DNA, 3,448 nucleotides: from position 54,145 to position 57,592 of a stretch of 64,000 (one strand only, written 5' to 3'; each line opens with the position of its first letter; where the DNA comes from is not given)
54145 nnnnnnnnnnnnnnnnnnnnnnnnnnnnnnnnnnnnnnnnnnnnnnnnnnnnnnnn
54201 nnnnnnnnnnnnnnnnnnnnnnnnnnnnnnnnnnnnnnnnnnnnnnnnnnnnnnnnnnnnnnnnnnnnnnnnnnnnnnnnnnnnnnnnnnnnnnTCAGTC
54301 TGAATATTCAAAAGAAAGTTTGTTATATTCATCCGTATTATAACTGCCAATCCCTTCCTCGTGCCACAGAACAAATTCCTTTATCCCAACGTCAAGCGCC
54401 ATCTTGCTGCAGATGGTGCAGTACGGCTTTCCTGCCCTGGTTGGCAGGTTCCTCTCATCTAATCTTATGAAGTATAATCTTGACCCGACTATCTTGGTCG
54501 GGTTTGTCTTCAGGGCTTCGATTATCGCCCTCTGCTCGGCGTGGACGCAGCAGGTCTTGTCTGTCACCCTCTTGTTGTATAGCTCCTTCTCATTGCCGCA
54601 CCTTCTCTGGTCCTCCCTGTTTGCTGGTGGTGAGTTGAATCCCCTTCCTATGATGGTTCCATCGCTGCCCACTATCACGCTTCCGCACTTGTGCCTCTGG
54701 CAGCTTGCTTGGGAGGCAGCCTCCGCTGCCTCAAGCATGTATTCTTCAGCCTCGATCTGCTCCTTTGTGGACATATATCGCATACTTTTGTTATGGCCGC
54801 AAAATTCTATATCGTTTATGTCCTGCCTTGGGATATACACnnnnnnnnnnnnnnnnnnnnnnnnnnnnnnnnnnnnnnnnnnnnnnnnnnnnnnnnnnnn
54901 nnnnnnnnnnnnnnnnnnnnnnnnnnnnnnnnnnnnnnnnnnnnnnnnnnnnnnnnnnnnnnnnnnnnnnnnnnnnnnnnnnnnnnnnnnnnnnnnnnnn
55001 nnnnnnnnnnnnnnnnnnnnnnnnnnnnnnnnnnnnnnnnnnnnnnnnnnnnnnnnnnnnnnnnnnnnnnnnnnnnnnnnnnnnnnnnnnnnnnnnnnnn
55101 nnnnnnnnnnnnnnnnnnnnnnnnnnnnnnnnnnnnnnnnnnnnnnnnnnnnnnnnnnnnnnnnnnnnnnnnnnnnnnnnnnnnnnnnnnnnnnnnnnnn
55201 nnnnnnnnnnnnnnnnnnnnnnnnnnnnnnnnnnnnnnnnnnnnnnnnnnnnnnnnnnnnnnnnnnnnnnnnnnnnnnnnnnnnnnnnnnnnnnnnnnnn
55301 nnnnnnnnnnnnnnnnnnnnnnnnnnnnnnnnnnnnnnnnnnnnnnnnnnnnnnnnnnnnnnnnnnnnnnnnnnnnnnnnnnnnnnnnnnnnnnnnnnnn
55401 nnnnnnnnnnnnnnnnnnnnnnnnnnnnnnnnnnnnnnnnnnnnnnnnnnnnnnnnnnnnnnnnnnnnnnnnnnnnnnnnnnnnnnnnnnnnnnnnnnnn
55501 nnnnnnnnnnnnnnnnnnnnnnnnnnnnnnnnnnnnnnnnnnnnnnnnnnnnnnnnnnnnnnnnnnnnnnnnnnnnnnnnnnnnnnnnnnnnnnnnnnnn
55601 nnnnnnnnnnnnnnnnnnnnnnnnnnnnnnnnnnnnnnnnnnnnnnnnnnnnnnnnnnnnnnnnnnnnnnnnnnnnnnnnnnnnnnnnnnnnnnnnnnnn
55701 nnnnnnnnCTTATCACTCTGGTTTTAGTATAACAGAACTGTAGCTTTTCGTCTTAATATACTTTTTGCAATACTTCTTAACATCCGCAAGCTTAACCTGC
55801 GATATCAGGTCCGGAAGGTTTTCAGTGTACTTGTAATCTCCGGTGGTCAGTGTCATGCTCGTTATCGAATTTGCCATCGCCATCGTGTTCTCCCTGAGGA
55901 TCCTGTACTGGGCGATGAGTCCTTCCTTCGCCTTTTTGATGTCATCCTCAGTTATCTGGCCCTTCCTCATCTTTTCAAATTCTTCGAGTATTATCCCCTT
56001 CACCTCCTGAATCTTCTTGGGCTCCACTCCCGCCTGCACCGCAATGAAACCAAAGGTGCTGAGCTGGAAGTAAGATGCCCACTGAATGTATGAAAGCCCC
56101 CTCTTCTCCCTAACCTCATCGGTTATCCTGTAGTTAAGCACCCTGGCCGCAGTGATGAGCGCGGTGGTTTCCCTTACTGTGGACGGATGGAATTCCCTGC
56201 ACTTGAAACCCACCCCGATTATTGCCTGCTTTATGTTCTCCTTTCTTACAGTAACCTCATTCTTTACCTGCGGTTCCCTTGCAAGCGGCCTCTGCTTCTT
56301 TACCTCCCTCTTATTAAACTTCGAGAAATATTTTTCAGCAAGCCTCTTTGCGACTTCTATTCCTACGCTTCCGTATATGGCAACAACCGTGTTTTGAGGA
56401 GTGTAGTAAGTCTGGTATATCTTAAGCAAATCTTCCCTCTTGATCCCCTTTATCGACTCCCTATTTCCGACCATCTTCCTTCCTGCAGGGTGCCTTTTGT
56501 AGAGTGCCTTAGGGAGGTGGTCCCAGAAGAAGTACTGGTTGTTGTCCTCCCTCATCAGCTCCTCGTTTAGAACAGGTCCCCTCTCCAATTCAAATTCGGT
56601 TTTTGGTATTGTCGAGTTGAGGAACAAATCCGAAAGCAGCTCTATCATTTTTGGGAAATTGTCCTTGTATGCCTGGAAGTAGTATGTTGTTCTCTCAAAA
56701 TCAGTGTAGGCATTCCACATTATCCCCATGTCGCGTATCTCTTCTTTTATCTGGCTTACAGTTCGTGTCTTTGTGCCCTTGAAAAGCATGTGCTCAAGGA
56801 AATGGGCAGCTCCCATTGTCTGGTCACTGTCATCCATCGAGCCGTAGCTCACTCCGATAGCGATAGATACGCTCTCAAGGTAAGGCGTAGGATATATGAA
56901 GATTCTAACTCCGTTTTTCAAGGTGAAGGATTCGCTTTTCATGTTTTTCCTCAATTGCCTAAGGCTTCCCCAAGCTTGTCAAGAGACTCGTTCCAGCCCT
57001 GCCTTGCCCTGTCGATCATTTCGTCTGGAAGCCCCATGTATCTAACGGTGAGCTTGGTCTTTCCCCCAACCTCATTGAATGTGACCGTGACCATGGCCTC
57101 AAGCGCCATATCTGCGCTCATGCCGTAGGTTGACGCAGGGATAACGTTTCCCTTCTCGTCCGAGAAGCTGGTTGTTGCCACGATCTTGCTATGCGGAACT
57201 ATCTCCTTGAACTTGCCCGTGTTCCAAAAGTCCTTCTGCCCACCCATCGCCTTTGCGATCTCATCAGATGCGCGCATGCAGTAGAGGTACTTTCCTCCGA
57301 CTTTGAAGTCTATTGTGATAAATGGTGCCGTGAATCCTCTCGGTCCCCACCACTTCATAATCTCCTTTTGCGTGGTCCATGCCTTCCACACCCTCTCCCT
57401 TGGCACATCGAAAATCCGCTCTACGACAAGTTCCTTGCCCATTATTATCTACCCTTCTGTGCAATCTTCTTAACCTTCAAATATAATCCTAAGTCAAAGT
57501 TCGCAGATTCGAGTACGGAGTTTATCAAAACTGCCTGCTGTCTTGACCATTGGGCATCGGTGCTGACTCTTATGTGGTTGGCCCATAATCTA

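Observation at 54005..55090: Novel family of ~128-bp hairpin-built repeat units: two ~255-bp paralogous blocks bracketing the dCMP deaminase gene, with covarying stems, terminal T-tracts and upstream TATA boxes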

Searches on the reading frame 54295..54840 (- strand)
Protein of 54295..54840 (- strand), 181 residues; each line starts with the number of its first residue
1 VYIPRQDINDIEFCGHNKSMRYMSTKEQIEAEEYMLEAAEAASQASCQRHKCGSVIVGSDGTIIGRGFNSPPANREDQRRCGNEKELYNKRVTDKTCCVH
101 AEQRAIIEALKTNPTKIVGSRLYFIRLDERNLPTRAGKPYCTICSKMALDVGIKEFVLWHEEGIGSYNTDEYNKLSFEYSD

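Call 9: search_protein_families(library=pfam, proteins=[window:54295-54840:-])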
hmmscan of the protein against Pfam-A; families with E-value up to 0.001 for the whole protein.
window:54295-54840:- (181 aa): 2 families
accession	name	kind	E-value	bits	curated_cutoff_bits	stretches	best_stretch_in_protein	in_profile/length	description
PF00383.29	dCMP_cyt_deam_1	-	1.3e-13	51.1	25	1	31-158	4-100/102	Cytidine and deoxycytidylate deaminase zinc-binding region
PF14437.12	MafB19-deam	-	7.6e-05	23.1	27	1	31-116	3-68/142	MafB19-like deaminase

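Call 17: find_homologous_proteins(query=window:54298-54783:-, max_evalue=1e-10)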
Query seq(162 aa) (162 aa): 1811 proteins with E <= 1e-10 among 1827 candidates; the best 120 are listed.
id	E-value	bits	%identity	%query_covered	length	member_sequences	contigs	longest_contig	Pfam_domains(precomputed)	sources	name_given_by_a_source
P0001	1.7e-105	368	100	100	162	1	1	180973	PF00383.30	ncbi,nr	ncbi:MAG: hypothetical protein KGH65_00565 [Candidatus Micrarchaeota archaeon]|nr:hypothetical prote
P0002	3.8e-75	269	72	100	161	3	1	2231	PF00383.30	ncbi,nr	ncbi:MAG TPA: hypothetical protein VNF06_01880 [Candidatus Aquilonibacter sp.]|nr:hypothetical prote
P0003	6.9e-75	268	72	100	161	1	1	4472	PF00383.30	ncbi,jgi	jgi:deoxycytidylate deaminase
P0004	4.5e-69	249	67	100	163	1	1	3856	PF00383.30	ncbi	-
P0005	1.3e-68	248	65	100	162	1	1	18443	PF00383.30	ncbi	-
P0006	1.9e-68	247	69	100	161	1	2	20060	PF00383.30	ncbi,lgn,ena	-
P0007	8.3e-68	245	69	100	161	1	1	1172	PF00383.30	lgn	-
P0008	8.4e-68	245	65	100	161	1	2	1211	PF00383.30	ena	-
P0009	9.5e-68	245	68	99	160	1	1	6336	PF00383.30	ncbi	-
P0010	1.5e-67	244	68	99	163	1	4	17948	PF00383.30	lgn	-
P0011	4.8e-67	243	69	99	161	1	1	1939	PF00383.30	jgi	-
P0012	7.2e-67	242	62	100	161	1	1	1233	PF00383.30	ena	-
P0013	8.4e-67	242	69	99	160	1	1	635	PF00383.30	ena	-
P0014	1.4e-66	241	65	99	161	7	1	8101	PF00383.30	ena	-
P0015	1.8e-66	241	67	100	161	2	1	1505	PF00383.30,PF14437.13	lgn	-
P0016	3.4e-66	240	65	100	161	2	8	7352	PF00383.30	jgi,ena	-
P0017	3.8e-66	240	65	100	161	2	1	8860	PF00383.30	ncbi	-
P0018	4.2e-66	240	66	100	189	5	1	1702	PF00383.30,PF14437.13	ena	-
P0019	6.4e-66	239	65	100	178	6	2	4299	PF00383.30,PF14437.13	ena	-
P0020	1.0e-65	238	66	100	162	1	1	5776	PF00383.30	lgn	-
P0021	1.4e-65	238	66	100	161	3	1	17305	PF00383.30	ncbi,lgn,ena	-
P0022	1.4e-65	238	62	100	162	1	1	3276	PF00383.30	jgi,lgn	-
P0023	1.7e-65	238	65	100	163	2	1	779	PF00383.30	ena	-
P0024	1.8e-65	238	65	100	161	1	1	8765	PF00383.30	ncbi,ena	-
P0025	2.1e-65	237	66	99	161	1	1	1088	PF00383.30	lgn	-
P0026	2.2e-65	237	64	100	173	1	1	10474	PF00383.30,PF14437.13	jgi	jgi:deoxycytidylate deaminase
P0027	2.3e-65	237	67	99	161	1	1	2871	PF00383.30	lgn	-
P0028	2.5e-65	237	65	100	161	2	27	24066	PF00383.30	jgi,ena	-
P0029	2.9e-65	237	65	100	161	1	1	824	PF00383.30,PF14437.13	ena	-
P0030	2.9e-65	237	72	89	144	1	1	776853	PF00383.30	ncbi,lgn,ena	-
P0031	3.1e-65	237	64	100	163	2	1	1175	PF00383.30,PF14437.13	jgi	jgi:deoxycytidylate deaminase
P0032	3.3e-65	237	66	100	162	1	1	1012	PF00383.30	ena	-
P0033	3.3e-65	237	64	99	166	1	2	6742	PF00383.30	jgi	jgi:deoxycytidylate deaminase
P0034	4.0e-65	237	65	99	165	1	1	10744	PF00383.30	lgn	-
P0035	8.2e-65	236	64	100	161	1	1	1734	PF00383.30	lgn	-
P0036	8.3e-65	235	65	100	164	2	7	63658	PF00383.30,PF14437.13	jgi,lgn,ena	jgi:deoxycytidylate deaminase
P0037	1.1e-64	235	66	100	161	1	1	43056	PF00383.30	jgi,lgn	jgi:deoxycytidylate deaminase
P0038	1.5e-64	235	64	100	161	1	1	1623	PF00383.30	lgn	-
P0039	1.5e-64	235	65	100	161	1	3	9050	PF00383.30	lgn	-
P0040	1.6e-64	235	65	99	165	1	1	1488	PF00383.30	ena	-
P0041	1.7e-64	234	64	99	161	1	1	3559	PF00383.30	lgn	-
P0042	1.7e-64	234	67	100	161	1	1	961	PF00383.30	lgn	-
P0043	1.8e-64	234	63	99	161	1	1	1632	PF00383.30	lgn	-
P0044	2.1e-64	234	62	100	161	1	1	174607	PF00383.30,PF14437.13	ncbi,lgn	ncbi:MAG: deaminase [Candidatus Pacearchaeota archaeon]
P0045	2.4e-64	234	64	100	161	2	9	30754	PF00383.30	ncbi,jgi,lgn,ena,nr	ncbi:MAG TPA: deaminase [Candidatus Magasanikbacteria bacterium]|nr:deaminase [Candidatus Magasanikb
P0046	2.7e-64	234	62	100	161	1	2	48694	PF00383.30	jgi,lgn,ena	jgi:deoxycytidylate deaminase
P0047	3.0e-64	234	64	99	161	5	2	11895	PF00383.30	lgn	-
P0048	3.7e-64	233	65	100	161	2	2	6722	PF00383.30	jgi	-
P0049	4.0e-64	233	64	100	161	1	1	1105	PF00383.30,PF14437.13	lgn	-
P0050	4.4e-64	233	64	100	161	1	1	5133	PF00383.30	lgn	-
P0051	4.6e-64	233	67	99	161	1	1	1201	PF00383.30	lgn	-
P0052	5.4e-64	233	64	100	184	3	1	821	PF00383.30,PF14437.13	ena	-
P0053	5.4e-64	233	63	99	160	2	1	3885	PF00383.30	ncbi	-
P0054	6.9e-64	233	66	99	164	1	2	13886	PF00383.30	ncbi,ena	-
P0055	7.0e-64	232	67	98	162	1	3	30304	PF00383.30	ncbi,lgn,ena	ncbi:MAG: hypothetical protein AABX29_05045 [Nanoarchaeota archaeon]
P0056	7.5e-64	232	64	99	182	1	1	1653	PF00383.30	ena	-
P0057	7.6e-64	232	64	100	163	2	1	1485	PF00383.30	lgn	-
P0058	8.0e-64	232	65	100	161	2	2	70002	PF00383.30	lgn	-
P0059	8.0e-64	232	66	99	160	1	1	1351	PF00383.30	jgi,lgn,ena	-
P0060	8.2e-64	232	64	100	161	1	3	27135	PF00383.30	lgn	-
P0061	8.6e-64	232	66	99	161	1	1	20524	PF00383.30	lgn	-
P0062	1.0e-63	232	64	100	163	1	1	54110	PF00383.30,PF14437.13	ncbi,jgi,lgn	-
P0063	1.0e-63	232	63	100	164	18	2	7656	PF00383.30,PF14437.13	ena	-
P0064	1.2e-63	232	64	100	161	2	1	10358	PF00383.30,PF14437.13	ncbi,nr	ncbi:MAG: deaminase [Candidatus Nanoarchaeia archaeon]|nr:deaminase [Candidatus Nanoarchaeia archaeo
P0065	1.3e-63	232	65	100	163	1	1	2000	PF00383.30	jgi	jgi:deoxycytidylate deaminase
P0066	1.6e-63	231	64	100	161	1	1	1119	PF00383.30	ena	-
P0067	1.6e-63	231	63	100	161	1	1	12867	PF00383.30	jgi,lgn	-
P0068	1.7e-63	231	63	100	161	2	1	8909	PF00383.30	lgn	-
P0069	1.8e-63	231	64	99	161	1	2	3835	PF00383.30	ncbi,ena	-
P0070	2.1e-63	231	64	100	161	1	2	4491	PF00383.30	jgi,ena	-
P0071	2.5e-63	231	66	99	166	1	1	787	PF00383.30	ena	-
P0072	2.5e-63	231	63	99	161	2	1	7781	PF00383.30,PF14437.13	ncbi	ncbi:MAG: deaminase [Nanoarchaeota archaeon]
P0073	3.3e-63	230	64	100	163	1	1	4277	PF00383.30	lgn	-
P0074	3.4e-63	230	65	99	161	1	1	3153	PF00383.30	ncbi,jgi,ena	jgi:deoxycytidylate deaminase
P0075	3.4e-63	230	64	100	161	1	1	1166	PF00383.30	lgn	-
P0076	3.6e-63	230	64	99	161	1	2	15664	PF00383.30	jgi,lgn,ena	jgi:deoxycytidylate deaminase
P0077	3.6e-63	230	64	100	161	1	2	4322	PF00383.30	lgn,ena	-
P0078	3.9e-63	230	62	100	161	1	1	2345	PF00383.30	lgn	-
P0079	3.9e-63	230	60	100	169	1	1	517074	PF00383.30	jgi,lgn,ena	-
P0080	4.3e-63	230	65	99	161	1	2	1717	PF00383.30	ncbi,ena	-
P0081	4.5e-63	230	64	99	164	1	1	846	PF00383.30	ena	-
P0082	4.7e-63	230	66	99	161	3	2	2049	PF00383.30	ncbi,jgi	-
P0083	5.2e-63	230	63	99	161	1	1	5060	PF00383.30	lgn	-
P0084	5.2e-63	230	65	99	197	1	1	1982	PF00383.30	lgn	-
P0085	5.3e-63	230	63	100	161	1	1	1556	PF00383.30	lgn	-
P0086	5.7e-63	230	67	95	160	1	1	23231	PF00383.30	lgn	-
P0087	6.9e-63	229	62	100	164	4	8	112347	PF00383.30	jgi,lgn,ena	jgi:deoxycytidylate deaminase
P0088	7.1e-63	229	64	99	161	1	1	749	PF00383.30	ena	-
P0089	7.8e-63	229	64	99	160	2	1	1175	PF00383.30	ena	-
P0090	8.2e-63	229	63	100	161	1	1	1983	PF00383.30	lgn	-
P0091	8.4e-63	229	64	100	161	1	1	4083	PF00383.30,PF14437.13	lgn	-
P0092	8.5e-63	229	61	100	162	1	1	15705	PF00383.30,PF14437.13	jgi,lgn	jgi:deoxycytidylate deaminase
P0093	9.1e-63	229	62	100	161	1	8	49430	PF00383.30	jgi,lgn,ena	-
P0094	9.3e-63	229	65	100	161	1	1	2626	PF00383.30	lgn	-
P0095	9.8e-63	229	63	100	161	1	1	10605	PF00383.30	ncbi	-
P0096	9.8e-63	229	66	99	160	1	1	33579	PF00383.30,PF14437.13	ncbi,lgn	-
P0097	1.0e-62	229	66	99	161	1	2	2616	PF00383.30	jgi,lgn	-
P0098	1.2e-62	228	64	99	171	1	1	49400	PF00383.30,PF14437.13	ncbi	-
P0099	1.3e-62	228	64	99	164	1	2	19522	PF00383.30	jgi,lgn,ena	-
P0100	1.4e-62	228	64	100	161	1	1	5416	PF00383.30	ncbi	-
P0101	1.9e-62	228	61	100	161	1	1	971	PF00383.30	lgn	-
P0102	2.0e-62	228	64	99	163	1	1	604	PF00383.30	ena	-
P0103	2.0e-62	228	60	100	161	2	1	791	PF00383.30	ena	-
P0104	2.2e-62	228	64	99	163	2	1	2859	PF00383.30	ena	-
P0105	2.4e-62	228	64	99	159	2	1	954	PF00383.30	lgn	-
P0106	2.4e-62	227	65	99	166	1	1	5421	PF00383.30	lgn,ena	-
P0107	2.6e-62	227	63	99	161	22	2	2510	PF00383.30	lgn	-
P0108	2.6e-62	227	61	99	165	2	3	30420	PF00383.30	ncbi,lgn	-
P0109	2.8e-62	227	64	99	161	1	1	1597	PF00383.30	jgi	jgi:deoxycytidylate deaminase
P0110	2.9e-62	227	61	100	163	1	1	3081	PF00383.30,PF14437.13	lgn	-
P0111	2.9e-62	227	64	99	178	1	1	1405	PF00383.30,PF14437.13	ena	-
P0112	2.9e-62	227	63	100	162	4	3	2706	PF00383.30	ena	-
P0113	3.1e-62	227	60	100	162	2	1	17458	PF00383.30,PF14437.13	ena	-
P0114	3.3e-62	227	61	99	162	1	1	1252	PF00383.30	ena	-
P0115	3.3e-62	227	66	99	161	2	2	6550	PF00383.30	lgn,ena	-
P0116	3.5e-62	227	63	99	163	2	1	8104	PF00383.30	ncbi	-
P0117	3.7e-62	227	63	99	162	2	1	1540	PF00383.30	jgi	-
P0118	3.9e-62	227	63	99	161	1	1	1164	PF00383.30,PF14437.13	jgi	jgi:deoxycytidylate deaminase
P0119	3.9e-62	227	63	99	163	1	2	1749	PF00383.30,PF14437.13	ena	-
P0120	4.1e-62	227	60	100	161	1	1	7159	PF00383.30,PF14437.13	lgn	-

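Call 18: find_encoding_contigs(protein=P0003, flank=10000, max_places=3)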
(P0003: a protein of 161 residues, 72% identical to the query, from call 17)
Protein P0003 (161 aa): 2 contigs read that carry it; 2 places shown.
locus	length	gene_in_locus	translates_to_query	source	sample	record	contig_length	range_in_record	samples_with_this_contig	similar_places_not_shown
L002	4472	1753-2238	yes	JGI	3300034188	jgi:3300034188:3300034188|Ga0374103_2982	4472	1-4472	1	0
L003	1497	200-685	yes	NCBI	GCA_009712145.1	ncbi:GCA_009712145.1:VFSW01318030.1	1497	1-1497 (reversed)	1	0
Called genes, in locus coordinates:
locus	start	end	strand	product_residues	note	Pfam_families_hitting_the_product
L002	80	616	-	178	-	PF02475:TRM5-TYW2_MTfase (faint)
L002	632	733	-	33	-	-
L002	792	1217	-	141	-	PF01850:PIN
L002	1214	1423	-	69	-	-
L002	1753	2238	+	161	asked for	PF00383:dCMP_cyt_deam_1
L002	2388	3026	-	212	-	-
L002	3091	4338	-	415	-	-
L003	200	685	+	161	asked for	PF00383:dCMP_cyt_deam_1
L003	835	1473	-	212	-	-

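Call 19: find_encoding_contigs(protein=P0002, flank=10000, max_places=3)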
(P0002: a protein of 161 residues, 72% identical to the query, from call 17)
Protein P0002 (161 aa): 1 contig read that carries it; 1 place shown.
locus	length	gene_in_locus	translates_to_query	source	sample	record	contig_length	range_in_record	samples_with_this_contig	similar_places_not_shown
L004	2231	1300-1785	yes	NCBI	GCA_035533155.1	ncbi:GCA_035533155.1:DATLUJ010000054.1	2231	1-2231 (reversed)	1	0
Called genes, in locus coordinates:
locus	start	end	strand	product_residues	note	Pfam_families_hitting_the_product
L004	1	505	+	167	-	?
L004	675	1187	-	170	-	-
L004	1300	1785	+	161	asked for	PF00383:dCMP_cyt_deam_1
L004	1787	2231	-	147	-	PF01243:PNPOx_N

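Call 20: find_encoding_contigs(protein=P0005, flank=10000, max_places=3)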
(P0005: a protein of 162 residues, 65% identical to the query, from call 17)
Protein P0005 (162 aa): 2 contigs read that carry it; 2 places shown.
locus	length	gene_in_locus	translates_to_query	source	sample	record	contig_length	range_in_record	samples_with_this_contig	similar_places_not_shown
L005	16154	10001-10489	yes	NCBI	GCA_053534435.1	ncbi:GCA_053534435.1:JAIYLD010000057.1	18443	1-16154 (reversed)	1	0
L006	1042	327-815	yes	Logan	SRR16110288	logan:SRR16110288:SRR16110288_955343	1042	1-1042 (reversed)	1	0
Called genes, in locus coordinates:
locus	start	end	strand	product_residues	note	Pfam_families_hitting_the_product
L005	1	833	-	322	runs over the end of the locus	PF00515:TPR_1 (faint), PF03704:BTAD (faint), PF13432:TPR_16 (weak), PF13414:TPR_11 (weak), PF14559:TPR_19 (weak), PF13432:TPR_16 (weak), PF14559:TPR_19 (weak), PF07719:TPR_2 (weak), +16 more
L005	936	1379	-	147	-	-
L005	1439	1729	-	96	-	-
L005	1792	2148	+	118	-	-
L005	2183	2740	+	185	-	-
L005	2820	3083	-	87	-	PF04014:MazE_antitoxin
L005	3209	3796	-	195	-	-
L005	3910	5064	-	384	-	PF04055:Radical_SAM, PF08608:Wyosine_form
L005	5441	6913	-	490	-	PF02163:Peptidase_M50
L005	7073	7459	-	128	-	PF21485:IF5A-like_N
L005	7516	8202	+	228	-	PF00254:FKBP_C, PF22199:FKBP26_IF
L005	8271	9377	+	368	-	PF00091:Tubulin, PF12327:FtsZ_C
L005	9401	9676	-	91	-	PF05016:ParE_toxin (weak)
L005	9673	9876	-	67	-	-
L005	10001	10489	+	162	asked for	PF00383:dCMP_cyt_deam_1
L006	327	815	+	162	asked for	PF00383:dCMP_cyt_deam_1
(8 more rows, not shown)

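Call 24: find_encoding_contigs(protein=P0001, flank=10000, max_places=3)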
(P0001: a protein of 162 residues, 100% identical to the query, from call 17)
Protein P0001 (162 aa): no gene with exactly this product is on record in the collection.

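Call 88: search_protein_families(library=padloc, proteins=[window:54295-54786:-], max_evalue=0.001)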
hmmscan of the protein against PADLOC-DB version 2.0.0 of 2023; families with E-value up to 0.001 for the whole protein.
window:54295-54786:- (163 aa): 1 family
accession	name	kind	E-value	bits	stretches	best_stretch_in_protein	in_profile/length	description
PDLC02373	dCTPase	-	4.6e-09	33.7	1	14-137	344-482/630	-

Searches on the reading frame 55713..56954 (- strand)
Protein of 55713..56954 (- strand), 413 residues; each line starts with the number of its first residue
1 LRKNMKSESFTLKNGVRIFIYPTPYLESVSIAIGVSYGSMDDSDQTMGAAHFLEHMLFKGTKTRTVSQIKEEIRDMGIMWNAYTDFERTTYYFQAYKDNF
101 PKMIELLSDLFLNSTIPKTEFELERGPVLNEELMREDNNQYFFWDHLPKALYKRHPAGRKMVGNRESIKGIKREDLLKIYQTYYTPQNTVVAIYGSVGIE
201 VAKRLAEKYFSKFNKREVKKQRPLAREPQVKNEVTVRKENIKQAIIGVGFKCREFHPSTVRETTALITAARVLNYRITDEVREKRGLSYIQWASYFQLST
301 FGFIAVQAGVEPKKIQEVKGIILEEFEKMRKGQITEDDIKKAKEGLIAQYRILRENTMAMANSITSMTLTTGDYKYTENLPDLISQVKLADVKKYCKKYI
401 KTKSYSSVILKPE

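Call 9: search_protein_families(library=pfam, proteins=[window:55713-56954:-])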
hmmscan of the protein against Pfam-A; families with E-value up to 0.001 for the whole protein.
window:55713-56954:- (413 aa): 2 families
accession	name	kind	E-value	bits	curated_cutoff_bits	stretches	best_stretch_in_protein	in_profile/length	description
PF05193.26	Peptidase_M16_C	-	9.7e-34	117.2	23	1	171-346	2-181/181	Peptidase M16 inactive domain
PF00675.25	Peptidase_M16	-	1.5e-32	113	22.3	1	23-163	7-147/149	Insulinase (Peptidase family M16)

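Call 27: find_related_loci(query=window:55713-56954:-, collection=genome_contigs, flank=10000)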
Query window:55713-56954:- (413 aa) in genome_contigs; peptide patterns used: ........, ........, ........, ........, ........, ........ (x = any residue, [..] = any of these).
116 stretches matched a pattern; 2 encode a relative of the query (tblastn E <= 1e-3); 2 distinct loci.
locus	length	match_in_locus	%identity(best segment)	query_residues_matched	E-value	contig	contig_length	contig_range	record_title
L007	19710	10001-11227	29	3-411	7e-43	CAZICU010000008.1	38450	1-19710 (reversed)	MAG TPA_asm: uncultured Gammaproteobacteria bacterium isolate SRP263991_co2_418 genome assembly, contig: NODE_936_length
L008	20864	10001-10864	27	4-289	1e-23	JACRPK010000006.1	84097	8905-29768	MAG: Candidatus Wolfebacteria bacterium isolate NC_groundwater_1985_Pr3_S-0.2um_36_7 scaffold_118828, whole genome shotg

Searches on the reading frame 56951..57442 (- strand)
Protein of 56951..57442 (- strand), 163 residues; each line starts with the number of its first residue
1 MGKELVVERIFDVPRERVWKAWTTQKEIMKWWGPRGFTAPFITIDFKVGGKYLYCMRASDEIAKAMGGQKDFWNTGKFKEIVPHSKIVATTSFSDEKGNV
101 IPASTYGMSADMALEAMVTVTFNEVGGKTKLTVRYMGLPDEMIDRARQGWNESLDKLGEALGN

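Call 9: search_protein_families(library=pfam, proteins=[window:56951-57442:-])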
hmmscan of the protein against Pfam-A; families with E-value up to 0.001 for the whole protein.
window:56951-57442:- (163 aa): 1 family
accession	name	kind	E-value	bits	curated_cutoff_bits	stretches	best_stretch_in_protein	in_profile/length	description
PF08327.17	AHSA1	-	5.8e-28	98.1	22.1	1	12-161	1-124/125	Activator of Hsp90 ATPase homolog 1-like protein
